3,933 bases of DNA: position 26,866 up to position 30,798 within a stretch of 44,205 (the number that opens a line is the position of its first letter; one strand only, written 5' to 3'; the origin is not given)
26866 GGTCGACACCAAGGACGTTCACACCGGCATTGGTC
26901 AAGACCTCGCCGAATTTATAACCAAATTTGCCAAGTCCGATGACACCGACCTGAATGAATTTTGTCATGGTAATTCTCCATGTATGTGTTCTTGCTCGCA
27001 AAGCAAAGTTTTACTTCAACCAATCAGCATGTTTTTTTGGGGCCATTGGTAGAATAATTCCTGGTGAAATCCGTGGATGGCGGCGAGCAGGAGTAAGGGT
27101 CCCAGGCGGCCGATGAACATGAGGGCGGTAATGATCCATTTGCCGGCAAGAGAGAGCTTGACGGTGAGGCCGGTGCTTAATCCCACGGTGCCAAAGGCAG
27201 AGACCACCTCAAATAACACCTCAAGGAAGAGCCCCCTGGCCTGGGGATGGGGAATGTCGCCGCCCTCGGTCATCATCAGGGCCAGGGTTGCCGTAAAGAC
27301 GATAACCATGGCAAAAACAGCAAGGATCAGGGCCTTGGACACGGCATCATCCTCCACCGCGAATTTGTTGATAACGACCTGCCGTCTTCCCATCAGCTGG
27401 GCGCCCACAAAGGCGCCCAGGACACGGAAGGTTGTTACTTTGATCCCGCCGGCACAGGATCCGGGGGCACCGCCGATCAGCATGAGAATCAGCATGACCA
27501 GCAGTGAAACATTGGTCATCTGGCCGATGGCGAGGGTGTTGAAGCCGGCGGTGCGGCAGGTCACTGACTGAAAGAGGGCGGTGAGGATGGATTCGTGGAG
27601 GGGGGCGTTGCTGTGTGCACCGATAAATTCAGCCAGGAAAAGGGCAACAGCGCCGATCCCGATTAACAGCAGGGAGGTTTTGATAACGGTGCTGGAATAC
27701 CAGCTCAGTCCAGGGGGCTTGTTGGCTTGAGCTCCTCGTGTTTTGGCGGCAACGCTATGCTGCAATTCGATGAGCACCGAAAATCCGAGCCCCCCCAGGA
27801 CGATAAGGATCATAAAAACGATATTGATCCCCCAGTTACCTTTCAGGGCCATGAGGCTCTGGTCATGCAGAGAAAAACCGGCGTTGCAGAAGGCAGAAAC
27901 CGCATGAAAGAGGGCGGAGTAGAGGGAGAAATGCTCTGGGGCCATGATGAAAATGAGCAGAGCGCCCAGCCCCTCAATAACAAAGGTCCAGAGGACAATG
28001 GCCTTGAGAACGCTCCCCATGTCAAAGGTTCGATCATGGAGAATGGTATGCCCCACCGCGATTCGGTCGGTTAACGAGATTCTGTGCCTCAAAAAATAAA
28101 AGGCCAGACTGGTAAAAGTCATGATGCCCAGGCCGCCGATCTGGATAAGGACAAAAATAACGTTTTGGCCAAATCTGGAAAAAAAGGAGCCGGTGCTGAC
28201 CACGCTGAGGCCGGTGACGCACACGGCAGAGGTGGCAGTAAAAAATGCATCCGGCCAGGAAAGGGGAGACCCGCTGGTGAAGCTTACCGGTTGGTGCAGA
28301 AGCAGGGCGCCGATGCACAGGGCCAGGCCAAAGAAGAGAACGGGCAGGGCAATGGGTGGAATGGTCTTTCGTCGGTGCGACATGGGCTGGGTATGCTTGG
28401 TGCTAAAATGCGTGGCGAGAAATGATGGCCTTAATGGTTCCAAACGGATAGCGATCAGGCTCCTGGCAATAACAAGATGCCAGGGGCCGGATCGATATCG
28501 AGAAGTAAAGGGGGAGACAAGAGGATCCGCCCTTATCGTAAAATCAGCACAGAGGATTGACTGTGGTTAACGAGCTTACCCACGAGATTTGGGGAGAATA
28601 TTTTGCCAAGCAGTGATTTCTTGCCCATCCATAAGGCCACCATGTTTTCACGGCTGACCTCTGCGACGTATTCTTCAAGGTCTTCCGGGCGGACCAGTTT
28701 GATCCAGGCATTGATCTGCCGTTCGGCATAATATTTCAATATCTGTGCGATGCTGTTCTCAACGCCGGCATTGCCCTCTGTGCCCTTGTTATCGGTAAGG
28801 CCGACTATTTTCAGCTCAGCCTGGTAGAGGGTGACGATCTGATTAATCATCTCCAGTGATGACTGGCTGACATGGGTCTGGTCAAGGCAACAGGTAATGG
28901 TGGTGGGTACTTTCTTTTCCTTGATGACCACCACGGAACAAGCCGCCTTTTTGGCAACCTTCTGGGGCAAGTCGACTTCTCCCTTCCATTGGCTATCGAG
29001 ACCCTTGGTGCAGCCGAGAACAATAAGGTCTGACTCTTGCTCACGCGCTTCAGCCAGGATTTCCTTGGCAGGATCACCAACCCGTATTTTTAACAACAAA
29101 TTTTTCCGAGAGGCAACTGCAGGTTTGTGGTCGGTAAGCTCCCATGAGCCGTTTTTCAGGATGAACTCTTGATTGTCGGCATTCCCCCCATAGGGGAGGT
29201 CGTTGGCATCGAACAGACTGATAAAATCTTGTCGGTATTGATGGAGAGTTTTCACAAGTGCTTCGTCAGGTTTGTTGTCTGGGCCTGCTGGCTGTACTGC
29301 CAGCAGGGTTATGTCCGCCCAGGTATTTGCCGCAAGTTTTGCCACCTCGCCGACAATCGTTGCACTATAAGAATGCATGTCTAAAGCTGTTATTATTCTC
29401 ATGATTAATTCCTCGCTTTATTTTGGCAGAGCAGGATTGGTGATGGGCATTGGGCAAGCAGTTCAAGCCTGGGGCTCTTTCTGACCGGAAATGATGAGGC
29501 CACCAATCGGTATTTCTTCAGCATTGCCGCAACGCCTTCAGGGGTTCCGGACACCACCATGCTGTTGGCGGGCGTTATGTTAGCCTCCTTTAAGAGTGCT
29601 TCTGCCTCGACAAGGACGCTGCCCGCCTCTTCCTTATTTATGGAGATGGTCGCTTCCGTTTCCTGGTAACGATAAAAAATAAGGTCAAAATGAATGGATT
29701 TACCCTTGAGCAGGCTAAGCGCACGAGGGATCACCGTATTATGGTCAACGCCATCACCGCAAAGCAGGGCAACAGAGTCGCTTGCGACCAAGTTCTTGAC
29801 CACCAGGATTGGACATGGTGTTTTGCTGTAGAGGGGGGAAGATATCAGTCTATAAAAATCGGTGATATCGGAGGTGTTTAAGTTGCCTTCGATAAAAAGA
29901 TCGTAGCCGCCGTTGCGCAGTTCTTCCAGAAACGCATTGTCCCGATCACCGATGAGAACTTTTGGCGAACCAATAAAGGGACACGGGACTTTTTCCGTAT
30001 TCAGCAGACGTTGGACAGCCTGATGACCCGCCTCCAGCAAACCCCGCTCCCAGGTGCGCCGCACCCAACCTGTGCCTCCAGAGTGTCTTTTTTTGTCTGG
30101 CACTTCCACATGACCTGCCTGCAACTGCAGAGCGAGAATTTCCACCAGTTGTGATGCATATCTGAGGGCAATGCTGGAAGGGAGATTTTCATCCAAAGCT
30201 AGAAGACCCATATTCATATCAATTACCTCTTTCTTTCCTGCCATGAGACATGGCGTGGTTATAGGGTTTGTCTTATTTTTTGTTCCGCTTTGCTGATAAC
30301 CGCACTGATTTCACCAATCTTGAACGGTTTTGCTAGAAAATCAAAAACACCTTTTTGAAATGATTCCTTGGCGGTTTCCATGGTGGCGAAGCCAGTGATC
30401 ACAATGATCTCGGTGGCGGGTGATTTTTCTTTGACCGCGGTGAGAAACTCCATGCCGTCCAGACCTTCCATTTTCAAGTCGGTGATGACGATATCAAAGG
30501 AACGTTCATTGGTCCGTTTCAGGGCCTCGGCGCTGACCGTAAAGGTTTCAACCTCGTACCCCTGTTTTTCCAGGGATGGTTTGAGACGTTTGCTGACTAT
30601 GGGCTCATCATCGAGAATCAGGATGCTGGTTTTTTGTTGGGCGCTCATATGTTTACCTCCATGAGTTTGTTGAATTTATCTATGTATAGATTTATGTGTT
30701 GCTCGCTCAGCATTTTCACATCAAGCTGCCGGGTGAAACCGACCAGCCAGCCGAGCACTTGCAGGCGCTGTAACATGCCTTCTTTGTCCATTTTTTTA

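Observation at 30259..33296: PpsA-like ATP-grasp/swivel-His protein lacking the PEP/pyruvate TIM barrel, translationally coupled to an orphan receiver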

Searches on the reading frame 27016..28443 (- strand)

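Call 20: search_protein_families(library=pfam, proteins=[window:27016-28443:-], max_evalue=0.1)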
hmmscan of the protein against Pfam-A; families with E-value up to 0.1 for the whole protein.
window:27016-28443:- (475 aa): 1 family
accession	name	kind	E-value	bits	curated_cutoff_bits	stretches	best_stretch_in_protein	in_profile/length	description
PF02386.22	TrkH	-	4.7e-63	213.8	27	1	57-455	57-491/502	Cation transport protein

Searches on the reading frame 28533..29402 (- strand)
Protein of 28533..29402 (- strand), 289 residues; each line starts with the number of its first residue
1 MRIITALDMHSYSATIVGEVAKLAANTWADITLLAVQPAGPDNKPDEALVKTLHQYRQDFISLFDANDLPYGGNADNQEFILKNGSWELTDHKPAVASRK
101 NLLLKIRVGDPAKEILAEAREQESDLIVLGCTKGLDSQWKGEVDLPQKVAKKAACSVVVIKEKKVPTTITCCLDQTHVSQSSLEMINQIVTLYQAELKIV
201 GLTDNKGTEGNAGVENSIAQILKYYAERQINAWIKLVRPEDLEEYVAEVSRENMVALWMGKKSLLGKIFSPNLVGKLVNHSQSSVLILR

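Call 3: search_protein_families(library=pfam, proteins=[window:28533-29402:-], max_evalue=0.01)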
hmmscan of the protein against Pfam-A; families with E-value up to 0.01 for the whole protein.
window:28533-29402:- (289 aa): 1 family
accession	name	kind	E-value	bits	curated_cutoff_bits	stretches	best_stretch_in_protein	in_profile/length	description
PF00582.32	Usp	-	8.7e-13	49.5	24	1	2-161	4-141/141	Universal stress protein family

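Call 45: search_protein_families(library=ncbifam, proteins=[window:28533-29402:-], max_evalue=0.001)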
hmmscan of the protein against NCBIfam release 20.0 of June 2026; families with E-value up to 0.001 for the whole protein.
window:28533-29402:- (289 aa): 0 families

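Call 86: search_protein_families(library=padloc, proteins=[window:28536-29402:-], max_evalue=0.001)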
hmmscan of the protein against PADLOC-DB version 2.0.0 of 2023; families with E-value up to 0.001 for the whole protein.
window:28536-29402:- (289 aa): 0 families

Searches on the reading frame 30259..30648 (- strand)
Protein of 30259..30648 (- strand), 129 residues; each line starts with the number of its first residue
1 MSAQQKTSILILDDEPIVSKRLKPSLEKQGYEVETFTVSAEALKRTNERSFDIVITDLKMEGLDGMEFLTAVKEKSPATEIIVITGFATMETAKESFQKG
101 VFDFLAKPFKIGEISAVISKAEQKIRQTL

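Call 3: search_protein_families(library=pfam, proteins=[window:30259-30648:-], max_evalue=0.01)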
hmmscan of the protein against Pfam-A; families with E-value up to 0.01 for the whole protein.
window:30259-30648:- (129 aa): 2 families
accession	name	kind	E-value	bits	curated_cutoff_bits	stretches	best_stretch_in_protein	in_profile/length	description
PF00072.30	Response_reg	-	4e-29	101.4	30.2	1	9-118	1-110/111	Response regulator receiver domain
PF23198.2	PDE8A_N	-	0.0087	16.4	29.6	0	7-85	11-90/147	PDE8A-like, N-terminal domain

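Call 4: search_protein_families(library=ncbifam, proteins=[window:30259-30648:-], max_evalue=0.01)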
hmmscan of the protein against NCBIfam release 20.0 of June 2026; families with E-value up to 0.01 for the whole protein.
window:30259-30648:- (129 aa): 102 families (the best 25 are shown)
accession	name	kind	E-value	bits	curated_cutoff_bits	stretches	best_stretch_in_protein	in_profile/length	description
TIGR01818.1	ntrC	equivalog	9.6e-25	87.3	558.6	1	9-124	1-116/463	nitrogen regulation protein NR(I)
NF008469.0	PRK11361.1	equivalog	8.7e-23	80.7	714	1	6-123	4-121/461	acetoacetate metabolism transcriptional regulator AtoC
NF053512.1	nitric_RR_NosR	exception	1.3e-22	80.4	400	1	9-125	1-118/422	response regulator c-di-GMP phosphodiesterase, NosR family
NF006900.1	PRK09390.1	equivalog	1.4e-21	77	255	1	5-125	3-123/203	response regulator FixJ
NF008176.1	PRK10923.1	equivalog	5.8e-21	74.6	620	1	5-123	2-120/469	nitrogen regulation protein NR(I)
NF051870.1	NAssimRespRegNtrX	equivalog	2.5e-20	72.8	600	1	8-123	3-120/452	nitrogen assimilation response regulator NtrX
NF011695.0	PRK15115.1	equivalog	2.7e-20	72.5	763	1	3-122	3-122/445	two-component system response regulator GlrR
NF033791.1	ActR_PrrA_rreg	equivalog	3.7e-19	69.4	250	1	7-124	2-119/173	ActR/PrrA/RegA family redox response regulator transcription factor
NF007689.0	PRK10365.1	equivalog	8.2e-19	67.7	760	1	4-126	3-125/441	sigma-54-dependent response regulator transcription factor ZraR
NF049963.1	RespRegFlgRCampy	domain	1.4e-18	67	750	1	9-122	3-113/429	fla regulon two-component system response regulator FlgR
NF046022.1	RespRegCpdRBruc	equivalog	1.5e-18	67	180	1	8-116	3-111/120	cell cycle two-component system response regulator CpdR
NF053854.1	RespRegPhoBBctds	equivalog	6.8e-18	64.8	270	1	9-119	1-112/225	two-component system response regulator PhoB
NF045505.1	RR_RssB_Pseudo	equivalog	6e-17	61.8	700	1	5-110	4-109/394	two-component system response regulator RssB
NF047793.1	ResRegPgtA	equivalog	9.6e-17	60.9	650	1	4-127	3-126/414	two-component system response regulator PgtA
NF052313.1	T9SS_RR_PorX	equivalog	2.1e-16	59.8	300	1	8-120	2-114/513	T9SS response regulator signal transducer PorX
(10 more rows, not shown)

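Call 86: search_protein_families(library=padloc, proteins=[window:30262-30648:-], max_evalue=0.001)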
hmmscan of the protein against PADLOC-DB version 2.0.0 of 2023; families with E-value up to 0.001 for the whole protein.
window:30262-30648:- (129 aa): 2 families
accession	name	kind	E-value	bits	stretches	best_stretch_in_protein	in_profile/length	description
PDLC04055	PD-T4-6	-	1.9e-06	25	1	4-124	363-485/496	-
PDLC00405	SduA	-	5.8e-05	20.7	1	1-73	1-82/323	DUF4263 domain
